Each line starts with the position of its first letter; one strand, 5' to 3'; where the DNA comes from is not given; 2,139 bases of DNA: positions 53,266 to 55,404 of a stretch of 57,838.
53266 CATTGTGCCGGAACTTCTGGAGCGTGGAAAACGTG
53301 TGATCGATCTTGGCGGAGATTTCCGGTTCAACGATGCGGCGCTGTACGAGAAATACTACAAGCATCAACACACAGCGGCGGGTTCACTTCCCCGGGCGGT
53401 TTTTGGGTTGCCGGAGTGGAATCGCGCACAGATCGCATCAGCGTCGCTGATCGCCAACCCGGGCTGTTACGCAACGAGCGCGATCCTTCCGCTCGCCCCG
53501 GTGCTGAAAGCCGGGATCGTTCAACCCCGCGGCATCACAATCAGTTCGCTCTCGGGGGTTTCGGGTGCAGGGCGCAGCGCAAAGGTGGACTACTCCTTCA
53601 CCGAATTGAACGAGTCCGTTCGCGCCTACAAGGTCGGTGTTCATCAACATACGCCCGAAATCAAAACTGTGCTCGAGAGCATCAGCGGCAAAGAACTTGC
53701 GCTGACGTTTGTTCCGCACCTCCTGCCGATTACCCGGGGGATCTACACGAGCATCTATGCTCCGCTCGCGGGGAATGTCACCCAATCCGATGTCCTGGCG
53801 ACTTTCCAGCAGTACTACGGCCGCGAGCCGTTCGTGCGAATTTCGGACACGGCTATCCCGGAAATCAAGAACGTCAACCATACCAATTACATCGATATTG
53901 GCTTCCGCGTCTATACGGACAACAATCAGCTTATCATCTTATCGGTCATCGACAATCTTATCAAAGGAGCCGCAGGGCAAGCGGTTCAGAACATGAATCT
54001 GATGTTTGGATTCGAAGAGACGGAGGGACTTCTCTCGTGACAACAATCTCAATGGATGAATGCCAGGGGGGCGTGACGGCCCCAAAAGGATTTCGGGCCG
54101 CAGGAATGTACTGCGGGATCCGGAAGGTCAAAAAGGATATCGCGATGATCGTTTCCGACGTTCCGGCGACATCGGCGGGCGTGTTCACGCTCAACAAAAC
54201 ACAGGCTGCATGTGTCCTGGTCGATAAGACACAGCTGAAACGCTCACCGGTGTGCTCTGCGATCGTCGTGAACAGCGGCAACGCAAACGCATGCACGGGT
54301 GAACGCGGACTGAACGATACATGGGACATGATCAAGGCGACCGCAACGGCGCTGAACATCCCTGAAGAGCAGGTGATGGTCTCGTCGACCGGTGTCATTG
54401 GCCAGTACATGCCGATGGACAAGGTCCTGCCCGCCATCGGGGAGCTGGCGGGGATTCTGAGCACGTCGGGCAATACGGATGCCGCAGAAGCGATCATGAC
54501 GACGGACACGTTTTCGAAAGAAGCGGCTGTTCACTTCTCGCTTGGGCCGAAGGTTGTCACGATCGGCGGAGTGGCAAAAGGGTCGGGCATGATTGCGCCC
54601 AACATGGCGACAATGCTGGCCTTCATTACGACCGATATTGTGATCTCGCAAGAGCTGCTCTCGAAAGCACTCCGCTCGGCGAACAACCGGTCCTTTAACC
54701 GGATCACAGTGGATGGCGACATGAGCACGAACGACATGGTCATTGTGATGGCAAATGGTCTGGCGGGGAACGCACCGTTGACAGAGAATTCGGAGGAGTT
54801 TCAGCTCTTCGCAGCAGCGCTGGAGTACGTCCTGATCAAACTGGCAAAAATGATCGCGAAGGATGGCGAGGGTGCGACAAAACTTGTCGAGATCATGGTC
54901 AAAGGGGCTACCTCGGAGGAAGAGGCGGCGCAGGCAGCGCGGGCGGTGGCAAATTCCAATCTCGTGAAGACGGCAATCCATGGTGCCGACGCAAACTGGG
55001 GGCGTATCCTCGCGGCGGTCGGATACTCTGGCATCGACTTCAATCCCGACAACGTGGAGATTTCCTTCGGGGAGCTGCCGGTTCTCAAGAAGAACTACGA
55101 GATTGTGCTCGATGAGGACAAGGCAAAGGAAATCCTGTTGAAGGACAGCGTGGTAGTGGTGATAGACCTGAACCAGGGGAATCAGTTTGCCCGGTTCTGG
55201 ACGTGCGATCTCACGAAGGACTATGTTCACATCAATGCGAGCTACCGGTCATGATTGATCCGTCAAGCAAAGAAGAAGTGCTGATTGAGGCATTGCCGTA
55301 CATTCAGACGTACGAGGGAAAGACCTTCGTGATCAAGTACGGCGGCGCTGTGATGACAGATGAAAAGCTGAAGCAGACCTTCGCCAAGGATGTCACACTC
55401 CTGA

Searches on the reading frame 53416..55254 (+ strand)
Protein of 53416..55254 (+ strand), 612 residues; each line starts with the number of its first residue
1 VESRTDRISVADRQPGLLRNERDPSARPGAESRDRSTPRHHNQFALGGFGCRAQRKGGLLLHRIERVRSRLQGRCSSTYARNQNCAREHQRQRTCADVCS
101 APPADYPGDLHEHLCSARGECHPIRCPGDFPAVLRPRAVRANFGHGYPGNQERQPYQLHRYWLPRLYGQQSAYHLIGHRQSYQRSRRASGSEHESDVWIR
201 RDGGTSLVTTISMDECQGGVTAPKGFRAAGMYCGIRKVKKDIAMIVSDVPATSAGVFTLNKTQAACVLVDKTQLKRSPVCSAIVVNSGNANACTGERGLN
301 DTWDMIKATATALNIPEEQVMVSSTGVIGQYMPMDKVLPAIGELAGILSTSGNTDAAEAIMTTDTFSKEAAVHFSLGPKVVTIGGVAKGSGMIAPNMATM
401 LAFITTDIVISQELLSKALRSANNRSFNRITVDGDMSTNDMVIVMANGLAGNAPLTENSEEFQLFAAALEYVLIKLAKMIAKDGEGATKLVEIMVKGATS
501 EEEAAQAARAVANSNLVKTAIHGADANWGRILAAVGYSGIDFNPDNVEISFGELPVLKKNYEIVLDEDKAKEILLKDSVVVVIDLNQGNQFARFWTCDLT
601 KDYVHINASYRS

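Call 46: search_protein_families(library=pfam, proteins=[window:53416-55254:+], max_evalue=0.1)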
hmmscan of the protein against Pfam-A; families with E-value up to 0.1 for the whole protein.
window:53416-55254:+ (612 aa): 1 family
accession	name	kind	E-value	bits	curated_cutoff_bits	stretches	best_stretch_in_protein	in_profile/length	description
PF01960.23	ArgJ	-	5.3e-155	516.2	32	1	227-612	1-377/377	ArgJ family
